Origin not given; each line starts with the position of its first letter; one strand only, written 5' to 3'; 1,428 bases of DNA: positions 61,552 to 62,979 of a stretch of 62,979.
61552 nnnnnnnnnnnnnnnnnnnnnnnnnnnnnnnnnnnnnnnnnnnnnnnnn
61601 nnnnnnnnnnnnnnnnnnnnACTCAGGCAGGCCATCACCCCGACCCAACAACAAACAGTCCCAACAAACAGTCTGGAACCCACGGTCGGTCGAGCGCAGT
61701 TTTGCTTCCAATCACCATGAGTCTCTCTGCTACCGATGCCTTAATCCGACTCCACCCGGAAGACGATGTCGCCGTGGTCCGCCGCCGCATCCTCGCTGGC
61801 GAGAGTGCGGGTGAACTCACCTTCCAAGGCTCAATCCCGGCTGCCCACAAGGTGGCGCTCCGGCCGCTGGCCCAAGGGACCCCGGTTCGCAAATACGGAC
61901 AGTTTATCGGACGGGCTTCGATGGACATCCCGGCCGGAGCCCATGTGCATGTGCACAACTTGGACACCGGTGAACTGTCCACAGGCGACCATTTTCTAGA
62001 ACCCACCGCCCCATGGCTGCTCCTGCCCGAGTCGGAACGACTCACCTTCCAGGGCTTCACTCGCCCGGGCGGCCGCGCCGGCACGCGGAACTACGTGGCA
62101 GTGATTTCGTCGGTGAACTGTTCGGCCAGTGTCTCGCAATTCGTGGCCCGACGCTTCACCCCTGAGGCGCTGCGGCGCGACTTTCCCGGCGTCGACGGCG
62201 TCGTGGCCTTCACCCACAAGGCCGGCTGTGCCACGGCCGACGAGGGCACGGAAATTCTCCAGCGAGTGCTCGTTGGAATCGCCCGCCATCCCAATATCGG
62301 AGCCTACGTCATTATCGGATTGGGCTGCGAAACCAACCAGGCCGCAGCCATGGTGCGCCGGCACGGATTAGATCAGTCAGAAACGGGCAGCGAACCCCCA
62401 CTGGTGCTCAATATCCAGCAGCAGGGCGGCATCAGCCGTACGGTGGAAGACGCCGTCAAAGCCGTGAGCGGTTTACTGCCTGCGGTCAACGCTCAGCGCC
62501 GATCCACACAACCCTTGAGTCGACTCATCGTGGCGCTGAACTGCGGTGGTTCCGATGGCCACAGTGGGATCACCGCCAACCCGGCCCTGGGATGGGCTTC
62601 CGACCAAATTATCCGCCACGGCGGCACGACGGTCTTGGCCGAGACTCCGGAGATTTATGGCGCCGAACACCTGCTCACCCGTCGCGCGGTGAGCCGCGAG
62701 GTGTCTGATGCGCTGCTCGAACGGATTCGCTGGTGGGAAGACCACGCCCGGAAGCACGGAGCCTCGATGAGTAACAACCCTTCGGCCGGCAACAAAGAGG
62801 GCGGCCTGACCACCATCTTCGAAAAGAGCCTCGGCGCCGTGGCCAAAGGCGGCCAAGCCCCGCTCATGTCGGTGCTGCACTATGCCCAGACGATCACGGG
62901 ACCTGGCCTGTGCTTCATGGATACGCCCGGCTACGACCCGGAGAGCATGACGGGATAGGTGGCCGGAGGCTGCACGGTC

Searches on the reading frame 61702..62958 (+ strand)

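Call 70: search_protein_families(library=pfam, proteins=[window:61702-62958:+], max_evalue=0.0001)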
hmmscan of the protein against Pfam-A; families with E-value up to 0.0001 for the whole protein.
window:61702-62958:+ (418 aa): 3 families
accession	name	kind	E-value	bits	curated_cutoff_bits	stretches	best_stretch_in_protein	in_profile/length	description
PF20629.2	GD_AH_C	-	5.3e-62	209.7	26.8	1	272-418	1-147/242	D-galactarate/Altronate dehydratase, C-terminal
PF04295.18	GD_AH_second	-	5.4e-40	137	27.3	1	118-263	1-136/136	D-galactarate dehydratase/Altronate hydrolase, second domain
PF08666.17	SAF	-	4.5e-07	30.8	21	1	21-87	1-62/63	SAF domain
